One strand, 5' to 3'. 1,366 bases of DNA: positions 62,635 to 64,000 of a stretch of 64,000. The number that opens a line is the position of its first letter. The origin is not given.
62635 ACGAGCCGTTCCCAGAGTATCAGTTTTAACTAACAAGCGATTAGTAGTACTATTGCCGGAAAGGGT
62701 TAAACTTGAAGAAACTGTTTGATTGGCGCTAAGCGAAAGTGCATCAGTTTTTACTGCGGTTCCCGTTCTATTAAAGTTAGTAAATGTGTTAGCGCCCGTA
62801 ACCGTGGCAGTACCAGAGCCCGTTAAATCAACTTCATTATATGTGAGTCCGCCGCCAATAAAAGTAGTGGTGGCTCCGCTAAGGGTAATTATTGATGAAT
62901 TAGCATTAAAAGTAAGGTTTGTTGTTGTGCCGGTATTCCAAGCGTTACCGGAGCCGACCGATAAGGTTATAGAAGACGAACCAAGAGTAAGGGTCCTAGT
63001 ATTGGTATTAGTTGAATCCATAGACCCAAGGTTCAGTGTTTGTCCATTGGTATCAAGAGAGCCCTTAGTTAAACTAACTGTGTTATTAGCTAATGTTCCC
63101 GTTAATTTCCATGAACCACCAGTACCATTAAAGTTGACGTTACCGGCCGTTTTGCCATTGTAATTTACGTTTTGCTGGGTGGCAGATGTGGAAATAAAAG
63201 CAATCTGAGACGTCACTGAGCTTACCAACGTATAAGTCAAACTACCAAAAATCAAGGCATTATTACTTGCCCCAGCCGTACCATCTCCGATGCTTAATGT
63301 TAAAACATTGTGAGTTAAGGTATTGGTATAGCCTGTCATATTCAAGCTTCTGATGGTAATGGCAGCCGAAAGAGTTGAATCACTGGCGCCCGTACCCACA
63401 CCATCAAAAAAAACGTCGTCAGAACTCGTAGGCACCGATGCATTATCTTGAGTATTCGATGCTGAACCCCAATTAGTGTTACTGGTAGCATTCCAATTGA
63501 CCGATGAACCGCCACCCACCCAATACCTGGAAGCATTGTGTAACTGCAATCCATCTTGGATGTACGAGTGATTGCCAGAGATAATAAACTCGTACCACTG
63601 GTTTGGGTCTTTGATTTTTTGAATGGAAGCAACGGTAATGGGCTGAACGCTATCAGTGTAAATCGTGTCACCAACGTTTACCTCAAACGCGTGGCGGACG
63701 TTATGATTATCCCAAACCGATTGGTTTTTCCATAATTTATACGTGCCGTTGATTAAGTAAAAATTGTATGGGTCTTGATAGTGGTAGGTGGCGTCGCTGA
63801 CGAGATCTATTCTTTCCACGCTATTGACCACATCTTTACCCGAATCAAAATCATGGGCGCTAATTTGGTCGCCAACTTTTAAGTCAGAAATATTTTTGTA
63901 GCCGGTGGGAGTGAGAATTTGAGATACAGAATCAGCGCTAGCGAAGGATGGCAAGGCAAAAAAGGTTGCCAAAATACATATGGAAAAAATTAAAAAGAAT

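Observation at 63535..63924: Hint / bacterial-intein-like domain placed directly after the signal peptide of the giant protein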

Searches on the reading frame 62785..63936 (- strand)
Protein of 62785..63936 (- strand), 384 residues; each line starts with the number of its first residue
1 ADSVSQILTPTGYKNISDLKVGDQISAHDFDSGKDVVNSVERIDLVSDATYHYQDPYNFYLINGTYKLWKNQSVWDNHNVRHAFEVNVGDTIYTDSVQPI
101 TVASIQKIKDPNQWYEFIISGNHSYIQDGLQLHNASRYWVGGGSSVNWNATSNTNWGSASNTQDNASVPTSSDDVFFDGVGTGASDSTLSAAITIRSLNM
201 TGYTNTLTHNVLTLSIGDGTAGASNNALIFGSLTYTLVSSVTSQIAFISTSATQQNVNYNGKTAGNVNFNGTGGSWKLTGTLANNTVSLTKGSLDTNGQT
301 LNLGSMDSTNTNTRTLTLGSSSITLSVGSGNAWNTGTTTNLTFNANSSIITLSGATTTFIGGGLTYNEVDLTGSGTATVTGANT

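Call 75: predict_structure(alignment_id=A4)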
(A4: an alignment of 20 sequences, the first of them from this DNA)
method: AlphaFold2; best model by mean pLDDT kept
length: 384 residues; sequences in the alignment: 20
mean_pLDDT: 83.5   pTM: 0.82
mean pLDDT of the five models: 83.5, 83.0, 81.8, 80.1, 79.5
residues with pLDDT >= 90: 159; 70-90: 170; 50-70: 43; < 50: 12
segments of 3 or more residues with pLDDT < 50: 158-162
pLDDT, mean of each block of 10 residues (from residue 1): 74 92 89 84 78 73 92 85 91 93 91 80 87 73 59 53 65 71 68 86 85 85 83 90 91 92 91 92 91 95 93 94 88 91 92 85 86 78 50
secondary structure, 60 per line:
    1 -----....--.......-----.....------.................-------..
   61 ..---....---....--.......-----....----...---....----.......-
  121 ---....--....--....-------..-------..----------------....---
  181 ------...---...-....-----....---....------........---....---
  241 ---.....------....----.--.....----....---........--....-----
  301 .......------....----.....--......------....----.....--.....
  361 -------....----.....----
elements in order: E6-9 E12-15 E24-28 E35-47 H48-51 E59-62 E66-69 E73-76 E79-82 E91-94 E99-101 E105-108 E113-119 E124-127 E130-133 E136-139 E174-177 E187-189 E193-195 E197-200 E206-209 E213-216 E226-230 E234-237 E244-248 E255-258 E266-270 E275-278 E282-289 E292-295 E301-307 E314-317 E322-326 E329-334 E341-344 E349-353 E356-360 E368-371 E376-380

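Call 78: fold_search(model_id=the predicted structure, library=viral)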
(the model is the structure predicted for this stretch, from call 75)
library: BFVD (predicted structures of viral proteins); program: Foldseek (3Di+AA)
matches with E <= 10: 444; with E <= 0.001: 50
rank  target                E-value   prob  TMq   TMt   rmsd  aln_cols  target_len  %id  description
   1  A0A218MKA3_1          3.8e-08  1.00  0.30  0.12   6.8       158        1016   23  Putative gp62 [uncultured virus]
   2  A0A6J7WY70            4.4e-08  1.00  0.53  0.47   2.9       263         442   34  Uncharacterized protein [uncultured Caudovirales phage]
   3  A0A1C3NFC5            1.0e-07  1.00  0.30  0.70   2.9       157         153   17  (no name in the UniProt tables at hand)
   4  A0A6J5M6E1            1.1e-07  1.00  0.28  0.40   3.6       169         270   16  Hint domain containing protein [uncultured Caudovirales phage]
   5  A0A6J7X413            2.0e-07  1.00  0.51  0.23   2.5       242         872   33  Uncharacterized protein [uncultured Caudovirales phage]
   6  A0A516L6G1            5.3e-07  1.00  0.28  0.29   3.8       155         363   19  (no name in the UniProt tables at hand)
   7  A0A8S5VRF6            5.5e-07  1.00  0.28  0.68   4.1       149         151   16  (no name in the UniProt tables at hand)
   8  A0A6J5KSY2            7.1e-07  1.00  0.28  0.31   3.3       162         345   19  Hint domain containing protein [uncultured Caudovirales phage]
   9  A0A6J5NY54            1.6e-06  1.00  0.29  0.37   4.1       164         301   18  PASTA_pknB domain containing protein [uncultured Caudovirales phage]
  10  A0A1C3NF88            1.6e-06  1.00  0.29  0.09   4.3       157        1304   15  (no name in the UniProt tables at hand)
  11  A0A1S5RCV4            1.9e-06  1.00  0.28  0.68   3.1       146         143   18  Uncharacterized protein [Lactobacillus phage P1]
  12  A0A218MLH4            2.7e-06  1.00  0.28  0.75   2.9       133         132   18  Uncharacterized protein [uncultured virus]
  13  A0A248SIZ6            2.8e-06  1.00  0.29  0.13   5.3       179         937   16  (no name in the UniProt tables at hand)
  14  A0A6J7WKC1            3.6e-06  1.00  0.30  0.13   4.8       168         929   17  Hint domain containing protein [uncultured Caudovirales phage]
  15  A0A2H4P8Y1            3.8e-06  1.00  0.28  0.16   3.4       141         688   18  Terminase large subunit [Corynebacterium phage PotatoChip]
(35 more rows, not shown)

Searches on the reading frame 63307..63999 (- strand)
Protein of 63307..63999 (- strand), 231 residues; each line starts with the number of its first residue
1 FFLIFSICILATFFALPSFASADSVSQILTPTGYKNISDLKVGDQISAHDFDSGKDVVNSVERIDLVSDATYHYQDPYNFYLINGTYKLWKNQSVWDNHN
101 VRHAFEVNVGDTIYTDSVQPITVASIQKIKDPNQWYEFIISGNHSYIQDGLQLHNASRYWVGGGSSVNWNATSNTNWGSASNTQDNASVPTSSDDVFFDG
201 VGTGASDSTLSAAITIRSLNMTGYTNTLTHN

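Call 5: search_protein_families(library=pfam, proteins=[window:63307-63999:-], max_evalue=10)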
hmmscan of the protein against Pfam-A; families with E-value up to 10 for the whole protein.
seq(231 aa): 3 families
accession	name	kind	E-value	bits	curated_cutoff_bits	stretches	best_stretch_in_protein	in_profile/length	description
PF07591.16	PT-HINT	-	2.3e-05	25.1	27.7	1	28-154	2-128/137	Pretoxin HINT domain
PF01079.26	Hint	-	0.021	14.8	29.7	1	33-60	26-52/213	Hint module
PF13403.11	Hint_2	-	0.15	12.8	28.4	1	26-50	7-31/147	Hint domain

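Call 6: search_protein_families(library=ncbifam, proteins=[window:63307-63999:-], max_evalue=10)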
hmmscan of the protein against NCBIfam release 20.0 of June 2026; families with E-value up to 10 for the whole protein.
seq(231 aa): 1 family
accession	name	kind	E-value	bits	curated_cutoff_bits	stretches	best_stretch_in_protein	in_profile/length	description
NF006207.0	PRK08332.1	equivalog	0.09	9.9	2400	1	26-57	965-996/1684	vitamin B12-dependent ribonucleotide reductase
